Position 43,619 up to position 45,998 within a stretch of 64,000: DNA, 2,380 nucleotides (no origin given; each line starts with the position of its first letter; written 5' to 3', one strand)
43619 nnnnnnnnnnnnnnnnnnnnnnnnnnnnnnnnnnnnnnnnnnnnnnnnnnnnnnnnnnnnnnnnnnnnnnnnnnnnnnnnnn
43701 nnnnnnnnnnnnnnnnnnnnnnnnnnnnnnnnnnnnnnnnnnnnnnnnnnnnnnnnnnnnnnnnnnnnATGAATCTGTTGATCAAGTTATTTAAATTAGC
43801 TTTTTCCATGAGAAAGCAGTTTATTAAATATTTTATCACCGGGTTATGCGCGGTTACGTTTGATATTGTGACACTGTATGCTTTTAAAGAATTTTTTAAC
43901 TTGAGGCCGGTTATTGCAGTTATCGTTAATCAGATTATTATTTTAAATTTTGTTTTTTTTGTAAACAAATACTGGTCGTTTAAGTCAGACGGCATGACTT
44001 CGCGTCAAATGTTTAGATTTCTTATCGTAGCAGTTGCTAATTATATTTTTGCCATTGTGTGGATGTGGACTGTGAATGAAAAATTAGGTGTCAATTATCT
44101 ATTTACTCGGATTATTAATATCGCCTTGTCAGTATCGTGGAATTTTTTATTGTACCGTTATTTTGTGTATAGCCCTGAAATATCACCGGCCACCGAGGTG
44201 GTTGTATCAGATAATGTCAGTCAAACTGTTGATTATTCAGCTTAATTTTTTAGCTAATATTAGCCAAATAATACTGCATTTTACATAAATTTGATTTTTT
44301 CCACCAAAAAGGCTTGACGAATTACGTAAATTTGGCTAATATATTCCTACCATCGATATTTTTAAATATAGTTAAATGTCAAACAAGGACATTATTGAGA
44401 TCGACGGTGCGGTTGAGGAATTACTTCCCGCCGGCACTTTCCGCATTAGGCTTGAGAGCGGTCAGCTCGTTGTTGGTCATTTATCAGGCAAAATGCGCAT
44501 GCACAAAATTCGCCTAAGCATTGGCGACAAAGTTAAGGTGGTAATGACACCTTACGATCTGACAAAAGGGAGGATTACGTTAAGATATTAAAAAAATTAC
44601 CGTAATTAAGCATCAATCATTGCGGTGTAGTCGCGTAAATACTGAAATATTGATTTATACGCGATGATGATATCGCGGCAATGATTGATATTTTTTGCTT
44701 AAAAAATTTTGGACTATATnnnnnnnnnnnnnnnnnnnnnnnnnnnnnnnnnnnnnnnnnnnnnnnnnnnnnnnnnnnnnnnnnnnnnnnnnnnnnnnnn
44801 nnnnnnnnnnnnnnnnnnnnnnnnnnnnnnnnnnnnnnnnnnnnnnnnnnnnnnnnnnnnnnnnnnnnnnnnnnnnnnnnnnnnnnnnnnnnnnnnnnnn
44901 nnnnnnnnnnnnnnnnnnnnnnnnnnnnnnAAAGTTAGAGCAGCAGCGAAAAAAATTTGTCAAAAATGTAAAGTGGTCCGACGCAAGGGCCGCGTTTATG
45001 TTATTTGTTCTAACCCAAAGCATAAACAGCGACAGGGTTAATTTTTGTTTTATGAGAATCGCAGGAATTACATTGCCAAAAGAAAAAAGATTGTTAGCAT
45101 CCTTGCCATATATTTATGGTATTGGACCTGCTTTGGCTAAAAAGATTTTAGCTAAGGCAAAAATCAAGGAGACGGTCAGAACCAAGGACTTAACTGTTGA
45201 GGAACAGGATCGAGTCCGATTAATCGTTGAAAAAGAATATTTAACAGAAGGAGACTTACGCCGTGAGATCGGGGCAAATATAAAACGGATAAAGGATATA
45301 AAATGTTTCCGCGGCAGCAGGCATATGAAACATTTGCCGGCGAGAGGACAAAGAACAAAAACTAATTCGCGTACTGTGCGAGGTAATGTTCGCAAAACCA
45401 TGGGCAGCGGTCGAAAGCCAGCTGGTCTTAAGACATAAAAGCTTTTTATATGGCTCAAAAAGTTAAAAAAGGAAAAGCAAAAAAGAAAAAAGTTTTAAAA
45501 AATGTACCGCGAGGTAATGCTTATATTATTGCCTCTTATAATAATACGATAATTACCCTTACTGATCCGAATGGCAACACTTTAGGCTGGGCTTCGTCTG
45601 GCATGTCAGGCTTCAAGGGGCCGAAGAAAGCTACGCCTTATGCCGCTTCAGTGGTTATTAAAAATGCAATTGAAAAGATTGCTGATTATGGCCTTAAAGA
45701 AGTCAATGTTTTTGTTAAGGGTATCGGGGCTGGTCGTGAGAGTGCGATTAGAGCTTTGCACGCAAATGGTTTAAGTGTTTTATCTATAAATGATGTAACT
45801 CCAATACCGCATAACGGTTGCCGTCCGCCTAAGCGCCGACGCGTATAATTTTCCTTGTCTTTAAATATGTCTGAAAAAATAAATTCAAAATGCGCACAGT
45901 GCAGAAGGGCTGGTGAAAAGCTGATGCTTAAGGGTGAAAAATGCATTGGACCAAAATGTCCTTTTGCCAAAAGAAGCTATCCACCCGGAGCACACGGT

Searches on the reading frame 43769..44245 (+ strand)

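Call 81: search_protein_families(library=pfam, proteins=[window:43769-44245:+], max_evalue=0.0001)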
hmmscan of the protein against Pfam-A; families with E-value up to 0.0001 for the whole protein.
window:43769-44245:+ (158 aa): 1 family
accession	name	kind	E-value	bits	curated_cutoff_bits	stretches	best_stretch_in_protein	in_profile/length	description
PF04138.20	GtrA_DPMS_TM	-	9.8e-17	61.7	26.1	1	20-133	1-116/117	GtrA/DPMS, transmembrane domain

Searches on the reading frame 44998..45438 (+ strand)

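Call 81: search_protein_families(library=pfam, proteins=[window:44998-45438:+], max_evalue=0.0001)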
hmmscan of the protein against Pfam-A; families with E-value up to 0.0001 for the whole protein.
window:44998-45438:+ (146 aa): 1 family
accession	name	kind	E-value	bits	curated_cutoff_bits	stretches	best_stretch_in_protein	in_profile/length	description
PF00416.27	Ribosomal_S13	-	8.6e-26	91.3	31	1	20-126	1-128/128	Ribosomal protein S13/S18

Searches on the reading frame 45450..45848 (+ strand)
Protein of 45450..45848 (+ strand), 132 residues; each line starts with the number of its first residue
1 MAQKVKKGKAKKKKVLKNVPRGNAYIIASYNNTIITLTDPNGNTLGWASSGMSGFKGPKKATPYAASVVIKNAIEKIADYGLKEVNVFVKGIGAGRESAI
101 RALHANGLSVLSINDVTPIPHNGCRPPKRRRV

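Call 81: search_protein_families(library=pfam, proteins=[window:45450-45848:+], max_evalue=0.0001)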
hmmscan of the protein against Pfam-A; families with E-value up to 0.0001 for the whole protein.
window:45450-45848:+ (132 aa): 1 family
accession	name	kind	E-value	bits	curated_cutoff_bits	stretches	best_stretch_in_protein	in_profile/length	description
PF00411.24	Ribosomal_S11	-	3.2e-42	143.8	25.1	1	22-131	1-110/110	Ribosomal protein S11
